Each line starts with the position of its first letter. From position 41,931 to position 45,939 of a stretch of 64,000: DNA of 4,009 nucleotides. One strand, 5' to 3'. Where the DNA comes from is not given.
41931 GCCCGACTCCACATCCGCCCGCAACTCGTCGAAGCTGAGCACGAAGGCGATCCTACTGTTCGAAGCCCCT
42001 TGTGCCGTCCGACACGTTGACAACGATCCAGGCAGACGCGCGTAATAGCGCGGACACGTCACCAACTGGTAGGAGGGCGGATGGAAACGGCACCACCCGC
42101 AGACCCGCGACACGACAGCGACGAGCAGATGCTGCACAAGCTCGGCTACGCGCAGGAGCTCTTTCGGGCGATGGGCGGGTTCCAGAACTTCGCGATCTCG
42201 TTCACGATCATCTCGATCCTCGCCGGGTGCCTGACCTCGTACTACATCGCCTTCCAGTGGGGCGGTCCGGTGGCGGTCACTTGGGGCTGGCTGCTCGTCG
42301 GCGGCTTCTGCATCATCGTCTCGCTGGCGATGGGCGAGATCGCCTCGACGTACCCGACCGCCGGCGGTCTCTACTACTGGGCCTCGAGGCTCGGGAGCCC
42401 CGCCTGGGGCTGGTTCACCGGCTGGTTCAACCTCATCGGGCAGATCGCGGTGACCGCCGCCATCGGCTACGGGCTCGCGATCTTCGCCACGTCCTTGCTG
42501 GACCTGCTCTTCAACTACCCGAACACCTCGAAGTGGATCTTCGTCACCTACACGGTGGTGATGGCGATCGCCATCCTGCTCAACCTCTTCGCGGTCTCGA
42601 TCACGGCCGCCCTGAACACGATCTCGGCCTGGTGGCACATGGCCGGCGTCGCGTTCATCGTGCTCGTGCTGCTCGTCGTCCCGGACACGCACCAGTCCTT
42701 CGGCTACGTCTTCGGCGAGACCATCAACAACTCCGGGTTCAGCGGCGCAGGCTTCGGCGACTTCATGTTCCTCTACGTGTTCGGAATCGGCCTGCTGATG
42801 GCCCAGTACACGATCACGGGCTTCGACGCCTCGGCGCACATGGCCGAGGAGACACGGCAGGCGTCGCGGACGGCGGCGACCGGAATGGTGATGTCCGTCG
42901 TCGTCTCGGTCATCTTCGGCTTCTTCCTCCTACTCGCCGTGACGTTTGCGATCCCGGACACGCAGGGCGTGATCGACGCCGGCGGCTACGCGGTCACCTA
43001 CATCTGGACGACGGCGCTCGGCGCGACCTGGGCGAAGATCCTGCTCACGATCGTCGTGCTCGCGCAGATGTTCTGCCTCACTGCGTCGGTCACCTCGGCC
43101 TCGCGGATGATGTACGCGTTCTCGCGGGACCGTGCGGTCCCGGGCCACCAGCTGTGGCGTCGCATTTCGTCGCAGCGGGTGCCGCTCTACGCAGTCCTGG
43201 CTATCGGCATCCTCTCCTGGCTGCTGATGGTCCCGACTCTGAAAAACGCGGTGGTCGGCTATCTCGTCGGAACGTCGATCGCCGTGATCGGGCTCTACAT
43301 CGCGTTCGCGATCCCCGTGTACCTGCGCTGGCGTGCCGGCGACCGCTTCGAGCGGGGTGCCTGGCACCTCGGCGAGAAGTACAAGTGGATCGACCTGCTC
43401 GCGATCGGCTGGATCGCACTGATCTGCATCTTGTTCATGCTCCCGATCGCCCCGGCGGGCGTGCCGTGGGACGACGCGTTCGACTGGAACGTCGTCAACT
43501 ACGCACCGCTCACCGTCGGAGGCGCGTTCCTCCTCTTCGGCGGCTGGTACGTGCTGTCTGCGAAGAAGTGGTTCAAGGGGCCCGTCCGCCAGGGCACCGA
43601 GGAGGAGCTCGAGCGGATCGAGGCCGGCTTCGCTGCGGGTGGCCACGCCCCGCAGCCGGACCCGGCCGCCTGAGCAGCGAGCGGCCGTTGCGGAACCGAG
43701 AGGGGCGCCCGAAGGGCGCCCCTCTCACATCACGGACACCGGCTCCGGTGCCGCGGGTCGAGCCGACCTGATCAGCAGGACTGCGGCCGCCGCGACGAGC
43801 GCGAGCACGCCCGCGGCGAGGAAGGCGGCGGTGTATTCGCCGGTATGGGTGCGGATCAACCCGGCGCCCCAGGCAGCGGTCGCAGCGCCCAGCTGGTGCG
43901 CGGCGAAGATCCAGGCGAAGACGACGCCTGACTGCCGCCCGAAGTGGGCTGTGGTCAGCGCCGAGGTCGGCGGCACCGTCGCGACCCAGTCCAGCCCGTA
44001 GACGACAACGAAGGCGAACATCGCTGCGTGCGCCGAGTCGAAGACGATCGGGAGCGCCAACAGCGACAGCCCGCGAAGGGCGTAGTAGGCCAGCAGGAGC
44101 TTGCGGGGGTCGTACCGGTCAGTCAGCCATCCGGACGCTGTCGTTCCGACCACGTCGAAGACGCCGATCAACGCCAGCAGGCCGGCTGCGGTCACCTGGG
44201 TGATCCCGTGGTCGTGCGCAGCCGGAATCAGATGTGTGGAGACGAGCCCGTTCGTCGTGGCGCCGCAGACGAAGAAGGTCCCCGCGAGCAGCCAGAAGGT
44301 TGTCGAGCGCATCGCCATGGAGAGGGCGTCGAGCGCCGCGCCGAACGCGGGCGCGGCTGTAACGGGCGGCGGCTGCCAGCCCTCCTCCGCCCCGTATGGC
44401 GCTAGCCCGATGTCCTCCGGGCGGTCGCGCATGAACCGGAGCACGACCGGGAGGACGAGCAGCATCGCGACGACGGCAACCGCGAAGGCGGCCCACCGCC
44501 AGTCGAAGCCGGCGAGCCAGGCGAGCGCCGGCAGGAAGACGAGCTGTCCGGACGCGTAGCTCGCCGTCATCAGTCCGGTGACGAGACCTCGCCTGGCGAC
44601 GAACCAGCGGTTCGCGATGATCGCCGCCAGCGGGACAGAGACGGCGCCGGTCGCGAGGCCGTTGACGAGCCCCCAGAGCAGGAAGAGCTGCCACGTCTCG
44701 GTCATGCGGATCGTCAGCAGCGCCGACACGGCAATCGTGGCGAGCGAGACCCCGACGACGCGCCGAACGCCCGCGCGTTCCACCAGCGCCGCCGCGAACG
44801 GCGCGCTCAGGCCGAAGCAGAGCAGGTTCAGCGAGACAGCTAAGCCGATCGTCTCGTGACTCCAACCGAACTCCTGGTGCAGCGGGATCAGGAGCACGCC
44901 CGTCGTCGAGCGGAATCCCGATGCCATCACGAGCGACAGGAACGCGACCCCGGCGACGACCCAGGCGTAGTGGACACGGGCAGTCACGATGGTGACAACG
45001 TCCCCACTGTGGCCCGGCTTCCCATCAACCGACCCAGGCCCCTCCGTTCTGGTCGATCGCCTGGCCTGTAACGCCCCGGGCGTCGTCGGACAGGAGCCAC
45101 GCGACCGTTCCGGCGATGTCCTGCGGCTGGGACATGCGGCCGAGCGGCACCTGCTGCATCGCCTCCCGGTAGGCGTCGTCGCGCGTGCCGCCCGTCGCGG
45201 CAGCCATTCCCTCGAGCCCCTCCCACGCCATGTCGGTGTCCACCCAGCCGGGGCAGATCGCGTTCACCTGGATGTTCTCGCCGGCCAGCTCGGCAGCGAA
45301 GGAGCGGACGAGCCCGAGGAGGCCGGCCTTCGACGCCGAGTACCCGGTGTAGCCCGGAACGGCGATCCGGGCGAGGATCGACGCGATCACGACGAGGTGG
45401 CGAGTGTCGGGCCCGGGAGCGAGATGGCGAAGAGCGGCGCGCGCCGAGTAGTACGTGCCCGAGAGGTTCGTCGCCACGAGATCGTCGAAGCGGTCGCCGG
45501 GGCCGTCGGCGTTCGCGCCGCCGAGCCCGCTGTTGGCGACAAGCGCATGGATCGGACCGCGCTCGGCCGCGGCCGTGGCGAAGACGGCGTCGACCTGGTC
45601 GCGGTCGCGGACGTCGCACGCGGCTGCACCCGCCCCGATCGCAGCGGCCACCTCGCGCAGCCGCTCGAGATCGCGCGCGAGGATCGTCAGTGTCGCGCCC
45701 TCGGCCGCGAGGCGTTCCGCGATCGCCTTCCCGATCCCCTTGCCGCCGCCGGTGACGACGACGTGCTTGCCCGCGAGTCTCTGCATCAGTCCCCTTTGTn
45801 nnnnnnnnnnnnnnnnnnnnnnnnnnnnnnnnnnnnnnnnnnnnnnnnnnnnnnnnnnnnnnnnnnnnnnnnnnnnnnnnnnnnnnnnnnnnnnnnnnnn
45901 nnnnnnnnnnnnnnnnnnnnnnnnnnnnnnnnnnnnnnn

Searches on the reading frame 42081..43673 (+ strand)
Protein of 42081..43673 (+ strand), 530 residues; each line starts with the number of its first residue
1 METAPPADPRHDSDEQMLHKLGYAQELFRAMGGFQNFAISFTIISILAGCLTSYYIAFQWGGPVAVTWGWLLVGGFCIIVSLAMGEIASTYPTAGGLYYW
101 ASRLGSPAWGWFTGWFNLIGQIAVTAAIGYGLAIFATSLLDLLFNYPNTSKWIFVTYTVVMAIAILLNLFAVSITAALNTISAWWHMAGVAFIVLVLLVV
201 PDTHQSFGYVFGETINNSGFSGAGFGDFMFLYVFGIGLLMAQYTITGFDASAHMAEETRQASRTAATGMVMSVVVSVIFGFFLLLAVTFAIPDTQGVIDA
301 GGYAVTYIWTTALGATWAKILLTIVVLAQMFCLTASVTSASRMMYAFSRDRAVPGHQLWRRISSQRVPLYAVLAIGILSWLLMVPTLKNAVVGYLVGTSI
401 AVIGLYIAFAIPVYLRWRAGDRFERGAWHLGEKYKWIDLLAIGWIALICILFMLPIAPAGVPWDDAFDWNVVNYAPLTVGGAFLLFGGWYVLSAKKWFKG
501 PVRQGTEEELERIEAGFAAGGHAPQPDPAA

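Call 12: search_protein_families(library=pfam, proteins=[window:42081-43673:+])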
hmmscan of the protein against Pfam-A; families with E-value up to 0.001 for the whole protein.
window:42081-43673:+ (530 aa): 2 families
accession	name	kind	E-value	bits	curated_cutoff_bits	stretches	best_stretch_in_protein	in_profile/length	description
PF13520.12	AA_permease_2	-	2.9e-53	181.8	27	1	32-480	2-425/427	Amino acid permease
PF00324.27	AA_permease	-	3.8e-31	108.7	24.6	1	48-496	13-463/470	Amino acid permease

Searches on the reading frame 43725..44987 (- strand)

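Call 12: search_protein_families(library=pfam, proteins=[window:43725-44987:-])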
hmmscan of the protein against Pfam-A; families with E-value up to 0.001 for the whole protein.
window:43725-44987:- (420 aa): 2 families
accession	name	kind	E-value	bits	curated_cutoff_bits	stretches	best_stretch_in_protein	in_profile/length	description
PF07690.21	MFS_1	-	4.2e-50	171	33.4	2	16-371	2-346/347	Major Facilitator Superfamily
PF06779.20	MFS_4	-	0.00015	21.7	26.3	0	223-403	186-363/364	Uncharacterised MFS-type transporter YbfB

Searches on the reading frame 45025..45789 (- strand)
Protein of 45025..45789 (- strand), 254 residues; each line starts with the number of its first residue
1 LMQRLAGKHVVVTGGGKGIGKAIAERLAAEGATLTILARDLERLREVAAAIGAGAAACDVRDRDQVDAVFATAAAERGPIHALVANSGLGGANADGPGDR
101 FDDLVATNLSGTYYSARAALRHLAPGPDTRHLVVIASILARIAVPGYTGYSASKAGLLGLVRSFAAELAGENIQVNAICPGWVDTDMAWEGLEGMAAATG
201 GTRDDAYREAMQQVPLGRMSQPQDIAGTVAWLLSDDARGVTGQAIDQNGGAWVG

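Call 12: search_protein_families(library=pfam, proteins=[window:45025-45789:-])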
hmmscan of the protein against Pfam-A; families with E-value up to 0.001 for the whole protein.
window:45025-45789:- (254 aa): 7 families
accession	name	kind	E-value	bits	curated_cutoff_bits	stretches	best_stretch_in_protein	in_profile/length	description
PF13561.12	adh_short_C2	-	1.2e-54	185.8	27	1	17-250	6-234/236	Enoyl-(Acyl carrier protein) reductase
PF00106.31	adh_short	-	2.9e-46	157.9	26.6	1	8-190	1-189/195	short chain dehydrogenase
PF23441.1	SDR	-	3.5e-10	40.1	27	1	112-252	126-256/258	SDR-like rossmann domain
PF08659.16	KR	-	7.5e-10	39.4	22.6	1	10-163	3-162/180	KR domain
PF13460.12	NAD_binding_10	-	0.00016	22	27.2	1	17-74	4-62/184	NAD(P)H-binding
PF01488.26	Shikimate_DH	-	0.00018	22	24.3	1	3-75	8-85/138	Shikimate / quinate 5-dehydrogenase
PF01370.27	Epimerase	-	0.00018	21.4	20.9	1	10-102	1-89/240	NAD dependent epimerase/dehydratase family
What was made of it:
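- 45025..45789 (-): SDR gene (neighbour, divergent from RNA copy 1). Pfam adh_short_C2, E=1e-54 (call 12).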
